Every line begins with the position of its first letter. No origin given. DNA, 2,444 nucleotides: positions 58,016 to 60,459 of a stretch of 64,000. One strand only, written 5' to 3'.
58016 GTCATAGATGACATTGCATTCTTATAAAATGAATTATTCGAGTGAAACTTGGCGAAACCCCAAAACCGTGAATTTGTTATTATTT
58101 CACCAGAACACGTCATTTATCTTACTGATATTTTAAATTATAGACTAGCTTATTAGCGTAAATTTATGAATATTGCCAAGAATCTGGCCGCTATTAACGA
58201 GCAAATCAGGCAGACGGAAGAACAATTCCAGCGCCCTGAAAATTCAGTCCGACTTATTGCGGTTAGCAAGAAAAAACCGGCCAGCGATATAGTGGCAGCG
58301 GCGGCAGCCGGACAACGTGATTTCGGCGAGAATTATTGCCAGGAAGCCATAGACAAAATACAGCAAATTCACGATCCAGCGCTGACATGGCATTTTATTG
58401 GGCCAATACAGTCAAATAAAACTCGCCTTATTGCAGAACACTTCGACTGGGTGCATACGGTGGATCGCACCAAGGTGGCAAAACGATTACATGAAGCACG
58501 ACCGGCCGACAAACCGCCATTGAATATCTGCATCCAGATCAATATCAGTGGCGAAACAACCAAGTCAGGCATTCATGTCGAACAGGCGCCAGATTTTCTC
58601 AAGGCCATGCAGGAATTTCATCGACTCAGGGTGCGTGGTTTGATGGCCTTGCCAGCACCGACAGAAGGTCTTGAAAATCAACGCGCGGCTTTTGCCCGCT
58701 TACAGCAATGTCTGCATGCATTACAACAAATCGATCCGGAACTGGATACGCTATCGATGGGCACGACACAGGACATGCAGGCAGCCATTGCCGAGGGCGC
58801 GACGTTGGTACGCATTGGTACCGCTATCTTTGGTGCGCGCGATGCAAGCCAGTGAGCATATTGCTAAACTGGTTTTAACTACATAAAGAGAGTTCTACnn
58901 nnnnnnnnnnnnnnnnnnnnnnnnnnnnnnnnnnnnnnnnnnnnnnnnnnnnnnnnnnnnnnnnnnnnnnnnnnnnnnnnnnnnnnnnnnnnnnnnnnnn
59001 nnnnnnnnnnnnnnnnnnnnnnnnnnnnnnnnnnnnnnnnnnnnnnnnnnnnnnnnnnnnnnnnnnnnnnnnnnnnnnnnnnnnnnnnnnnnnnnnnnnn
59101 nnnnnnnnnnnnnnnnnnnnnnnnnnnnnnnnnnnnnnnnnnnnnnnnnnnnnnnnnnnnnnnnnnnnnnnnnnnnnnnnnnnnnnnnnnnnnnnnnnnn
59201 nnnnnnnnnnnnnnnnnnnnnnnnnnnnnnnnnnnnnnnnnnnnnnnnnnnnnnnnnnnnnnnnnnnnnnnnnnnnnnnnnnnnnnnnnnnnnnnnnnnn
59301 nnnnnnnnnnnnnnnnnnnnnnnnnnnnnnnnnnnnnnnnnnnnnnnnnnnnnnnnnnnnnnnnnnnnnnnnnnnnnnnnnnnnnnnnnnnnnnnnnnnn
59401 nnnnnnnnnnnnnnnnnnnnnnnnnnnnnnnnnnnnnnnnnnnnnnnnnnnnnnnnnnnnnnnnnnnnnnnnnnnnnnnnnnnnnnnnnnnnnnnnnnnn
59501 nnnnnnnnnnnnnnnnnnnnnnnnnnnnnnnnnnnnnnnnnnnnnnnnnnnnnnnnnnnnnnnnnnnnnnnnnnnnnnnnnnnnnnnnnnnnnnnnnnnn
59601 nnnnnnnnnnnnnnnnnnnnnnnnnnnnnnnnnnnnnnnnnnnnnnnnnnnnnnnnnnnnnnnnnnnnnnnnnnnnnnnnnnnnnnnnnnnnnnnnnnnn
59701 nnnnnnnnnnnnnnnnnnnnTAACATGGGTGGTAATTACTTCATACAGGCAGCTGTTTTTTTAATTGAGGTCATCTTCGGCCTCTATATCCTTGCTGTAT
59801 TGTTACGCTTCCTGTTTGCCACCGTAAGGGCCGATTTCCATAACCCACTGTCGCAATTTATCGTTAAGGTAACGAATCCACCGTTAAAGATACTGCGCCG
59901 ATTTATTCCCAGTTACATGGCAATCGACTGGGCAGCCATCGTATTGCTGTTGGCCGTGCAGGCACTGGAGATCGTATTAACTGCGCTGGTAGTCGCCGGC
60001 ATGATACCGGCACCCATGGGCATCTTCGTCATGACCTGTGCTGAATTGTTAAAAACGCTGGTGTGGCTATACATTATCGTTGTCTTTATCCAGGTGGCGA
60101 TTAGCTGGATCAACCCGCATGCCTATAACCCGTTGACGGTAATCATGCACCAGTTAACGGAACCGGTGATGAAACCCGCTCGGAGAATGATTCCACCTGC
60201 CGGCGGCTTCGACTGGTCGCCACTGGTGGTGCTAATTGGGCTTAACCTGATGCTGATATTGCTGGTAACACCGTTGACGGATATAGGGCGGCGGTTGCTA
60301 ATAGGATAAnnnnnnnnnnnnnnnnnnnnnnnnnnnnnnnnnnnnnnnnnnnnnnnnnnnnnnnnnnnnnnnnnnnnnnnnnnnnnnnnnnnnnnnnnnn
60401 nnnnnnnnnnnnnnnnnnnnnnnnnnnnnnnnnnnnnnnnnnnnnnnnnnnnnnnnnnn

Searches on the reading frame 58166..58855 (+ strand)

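Call 48: search_protein_families(library=pfam, proteins=[window:58166-58855:+], max_evalue=0.00001)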
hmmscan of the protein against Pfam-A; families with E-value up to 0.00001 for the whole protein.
window:58166-58855:+ (229 aa): 1 family
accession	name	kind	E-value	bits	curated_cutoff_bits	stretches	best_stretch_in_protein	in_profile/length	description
PF01168.26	Ala_racemase_N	-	8.4e-26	91.5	24.1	1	6-225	2-219/220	Alanine racemase, N-terminal domain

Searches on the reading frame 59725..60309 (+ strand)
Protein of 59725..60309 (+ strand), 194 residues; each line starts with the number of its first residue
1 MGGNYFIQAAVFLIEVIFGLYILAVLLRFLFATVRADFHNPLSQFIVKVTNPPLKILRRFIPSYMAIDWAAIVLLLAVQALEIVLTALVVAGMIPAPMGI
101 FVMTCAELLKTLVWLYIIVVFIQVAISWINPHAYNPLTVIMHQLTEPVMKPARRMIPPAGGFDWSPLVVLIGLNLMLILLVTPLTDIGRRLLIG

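Call 48: search_protein_families(library=pfam, proteins=[window:59725-60309:+], max_evalue=0.00001)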
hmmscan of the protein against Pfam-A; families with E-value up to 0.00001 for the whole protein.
window:59725-60309:+ (194 aa): 1 family
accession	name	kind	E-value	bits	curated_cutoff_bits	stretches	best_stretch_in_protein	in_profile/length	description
PF02325.22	YGGT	-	3.8e-36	123.8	27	2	111-179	2-69/70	YGGT family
